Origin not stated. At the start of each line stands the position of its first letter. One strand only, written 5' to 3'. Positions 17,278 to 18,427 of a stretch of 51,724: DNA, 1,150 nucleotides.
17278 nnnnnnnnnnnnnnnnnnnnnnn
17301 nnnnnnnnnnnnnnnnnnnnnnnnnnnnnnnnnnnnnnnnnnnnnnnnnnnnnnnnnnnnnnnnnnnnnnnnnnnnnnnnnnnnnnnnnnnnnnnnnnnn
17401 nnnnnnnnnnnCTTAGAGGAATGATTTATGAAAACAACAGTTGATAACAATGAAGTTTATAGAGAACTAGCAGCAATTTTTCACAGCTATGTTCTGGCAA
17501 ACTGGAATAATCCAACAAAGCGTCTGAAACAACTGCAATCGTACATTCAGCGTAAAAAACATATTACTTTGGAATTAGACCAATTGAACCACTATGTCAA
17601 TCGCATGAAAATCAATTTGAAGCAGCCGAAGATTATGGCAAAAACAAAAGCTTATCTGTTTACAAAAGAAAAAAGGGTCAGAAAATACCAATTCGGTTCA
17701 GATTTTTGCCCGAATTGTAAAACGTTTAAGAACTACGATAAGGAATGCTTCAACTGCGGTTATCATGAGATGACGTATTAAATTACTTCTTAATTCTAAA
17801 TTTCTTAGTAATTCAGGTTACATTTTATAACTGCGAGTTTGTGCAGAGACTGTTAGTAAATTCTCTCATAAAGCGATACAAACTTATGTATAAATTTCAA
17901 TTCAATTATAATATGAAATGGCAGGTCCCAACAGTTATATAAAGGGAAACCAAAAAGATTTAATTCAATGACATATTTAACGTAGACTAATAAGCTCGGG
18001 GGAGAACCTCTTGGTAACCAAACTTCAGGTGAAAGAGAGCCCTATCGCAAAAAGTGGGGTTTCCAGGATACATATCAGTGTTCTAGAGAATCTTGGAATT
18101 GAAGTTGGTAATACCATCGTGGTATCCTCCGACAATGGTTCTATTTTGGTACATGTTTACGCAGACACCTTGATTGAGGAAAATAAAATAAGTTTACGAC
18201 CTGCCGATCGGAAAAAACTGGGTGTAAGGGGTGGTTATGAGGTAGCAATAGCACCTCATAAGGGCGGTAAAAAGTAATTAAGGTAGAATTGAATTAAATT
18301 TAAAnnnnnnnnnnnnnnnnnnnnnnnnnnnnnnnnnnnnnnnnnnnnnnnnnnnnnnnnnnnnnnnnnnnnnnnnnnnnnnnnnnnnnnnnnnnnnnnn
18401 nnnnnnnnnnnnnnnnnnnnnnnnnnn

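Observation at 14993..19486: Nine-gene co-directional cluster (Cdc48-N-like barrels, triplicated coiled-coil family, double PRC barrel, membrane-anchored AAA+ ATPase): candidate undescribed membrane-associated machine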

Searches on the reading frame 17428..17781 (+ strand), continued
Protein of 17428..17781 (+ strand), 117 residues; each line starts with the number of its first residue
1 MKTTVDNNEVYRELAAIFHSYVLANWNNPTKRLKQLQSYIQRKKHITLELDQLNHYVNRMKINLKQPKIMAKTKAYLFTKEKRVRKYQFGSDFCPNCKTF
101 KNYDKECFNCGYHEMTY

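Call 81: fold_search(model_id=the predicted structure, library=pdb)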
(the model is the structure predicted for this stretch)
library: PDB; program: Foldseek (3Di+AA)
matches with E <= 10: 20; with E <= 0.001: 0
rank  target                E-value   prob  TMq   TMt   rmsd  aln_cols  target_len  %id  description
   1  9mvz_G                4.2e+00  0.18  0.29  0.38   5.0        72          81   10  Tripartite complex of MmpL5-S5-AcpM from Mycolicibacterium smegmatis (released 2025-07-30)
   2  1pfw                  4.2e+00  0.04  0.20  0.05  15.8       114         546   15  METHIONYL-TRNA SYNTHETASE FROM ESCHERICHIA COLI COMPLEXED WITH TRIFLUOROMETHIONINE (released 2004-02-17)
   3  9f0e_A                6.8e+00  0.08  0.23  0.35   5.2        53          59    8  Bacterial histone protein HBb from Bdellovibrio bacteriovorus bound to DNA (released 2024-06-26)
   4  3h97                  6.8e+00  0.03  0.20  0.05  15.3       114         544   13  Structure of a mutant methionyl-tRNA synthetase with modified specificity (released 2009-12-08)
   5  4e45_K                7.2e+00  0.06  0.23  0.27  11.8        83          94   12  Crystal structure of the hMHF1/hMHF2 Histone-Fold Tetramer in Complex with Fanconi Anemia Associated Helicase hFANCM (released 2013-03-20)
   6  9mx0_B                7.7e+00  0.10  0.29  0.38   8.0        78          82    9  Cluster of bipartite complex of MmpL5-AcpM from Mycolicibacterium smegmatis (released 2025-07-30)
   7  7qsd_W                7.7e+00  0.04  0.25  0.25  13.2        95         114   15  Bovine complex I in the active state at 3.1 A (released 2022-03-02)
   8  3h9c                  7.7e+00  0.02  0.20  0.05  18.4       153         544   12  Structure of methionyl-tRNA synthetase: crystal form 2 (released 2009-12-08)
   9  7mo1_B                8.1e+00  0.14  0.17  0.49   2.0        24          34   25  Crystal Structure of the ZnF1 of Nucleoporin NUP153 in complex with Ran-GDP (released 2022-06-15)
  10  7qsk_W                8.1e+00  0.06  0.25  0.25  10.5        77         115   14  Bovine complex I in lipid nanodisc, Active-Q10 (released 2022-05-25)
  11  4drb_B                8.1e+00  0.05  0.23  0.26  12.4        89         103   13  The crystal structure of FANCM bound MHF complex (released 2012-05-16)
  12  1pfu                  8.1e+00  0.02  0.20  0.05  18.6       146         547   12  METHIONYL-TRNA SYNTHETASE FROM ESCHERICHIA COLI COMPLEXED WITH METHIONINE PHOSPHINATE (released 2004-02-17)
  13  4ndy_I                9.2e+00  0.08  0.30  0.32   9.3        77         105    9  Human MHF1-MHF2 DNA complex (released 2014-01-22)
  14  4z8e_C                9.8e+00  0.25  0.24  0.51   0.6        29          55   17  TEAD DBD mutant -deltaL1 (released 2016-04-13)
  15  4z8e_A                9.8e+00  0.21  0.24  0.47   0.7        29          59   17  TEAD DBD mutant -deltaL1 (released 2016-04-13)
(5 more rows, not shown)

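Call 86: find_related_loci(query=A3, collection=viral_contigs, flank=10000)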
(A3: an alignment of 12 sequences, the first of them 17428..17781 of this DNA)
Query A3 (117 aa) in viral_contigs; peptide patterns used: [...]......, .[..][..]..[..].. (x = any residue, [..] = any of these).
196 stretches matched a pattern, but none encodes a relative of the query by tblastn (E <= 1e-3).

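Call 87: search_protein_families(library=padloc, proteins=[window:17428-17781:+], max_evalue=0.01)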
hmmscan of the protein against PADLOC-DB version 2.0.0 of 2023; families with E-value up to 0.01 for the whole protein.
window:17428-17781:+ (117 aa): 0 families

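Call 88: search_protein_families(library=phrogs, proteins=[window:17428-17781:+], max_evalue=0.01)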
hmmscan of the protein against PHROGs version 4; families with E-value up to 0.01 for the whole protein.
window:17428-17781:+ (117 aa): 0 families

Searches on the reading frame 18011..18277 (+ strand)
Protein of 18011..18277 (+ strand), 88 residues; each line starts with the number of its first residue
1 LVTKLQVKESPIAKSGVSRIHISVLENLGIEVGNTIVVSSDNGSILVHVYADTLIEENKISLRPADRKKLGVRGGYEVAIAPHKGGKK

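Call 3: search_protein_families(library=pfam, proteins=[window:18011-18277:+], max_evalue=1)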
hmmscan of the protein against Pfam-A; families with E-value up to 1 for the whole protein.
window:18011-18277:+ (88 aa): 5 families
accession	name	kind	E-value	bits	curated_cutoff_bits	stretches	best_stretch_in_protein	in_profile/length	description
PF01568.27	Molydop_binding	-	4e-05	24.1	26.8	1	19-55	33-69/110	Molydopterin dinucleotide binding domain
PF02359.24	CDC48_N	-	0.00018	22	35.1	1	4-82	1-82/85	Cell division protein 48 (CDC48), N-terminal domain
PF02577.19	BFN_dom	-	0.071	13.4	27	1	19-81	40-100/112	Bifunctional nuclease domain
PF18357.7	DtxR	-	0.089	13.5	25.9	1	22-48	33-59/79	Diphteria toxin repressor SH3 domain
PF04014.23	MazE_antitoxin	-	0.19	12.1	24.7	0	24-47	16-40/48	Antidote-toxin recognition MazE, bacterial antitoxin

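Call 4: search_protein_families(library=ncbifam, proteins=[window:18011-18277:+], max_evalue=1)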
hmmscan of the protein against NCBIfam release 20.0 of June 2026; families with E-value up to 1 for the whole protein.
window:18011-18277:+ (88 aa): 2 families
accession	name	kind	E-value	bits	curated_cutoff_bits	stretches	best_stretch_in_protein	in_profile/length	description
NF042908.1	FMD_DH_FwdD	exception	0.019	15.1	175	1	15-50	30-65/129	tungsten-dependent formylmethanofuran dehydrogenase subunit FwdD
TIGR01439.1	lp_hng_hel_AbrB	domain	0.08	12.7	28.3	0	26-47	18-40/44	transcriptional regulator, AbrB family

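Call 28: find_related_loci(query=A1, collection=genome_contigs, flank=10000)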
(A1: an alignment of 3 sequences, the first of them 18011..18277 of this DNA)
Query A1 (88 aa) in genome_contigs; peptide patterns used: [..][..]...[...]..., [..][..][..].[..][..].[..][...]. (x = any residue, [..] = any of these).
56 stretches matched a pattern, but none encodes a relative of the query by tblastn (E <= 1e-3).

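Call 87: search_protein_families(library=padloc, proteins=[window:18011-18277:+], max_evalue=0.01)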
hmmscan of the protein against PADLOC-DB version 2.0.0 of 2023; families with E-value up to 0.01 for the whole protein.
window:18011-18277:+ (88 aa): 0 families

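Call 88: search_protein_families(library=phrogs, proteins=[window:18011-18277:+], max_evalue=0.01)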
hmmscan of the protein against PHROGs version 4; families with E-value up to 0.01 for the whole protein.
window:18011-18277:+ (88 aa): 0 families
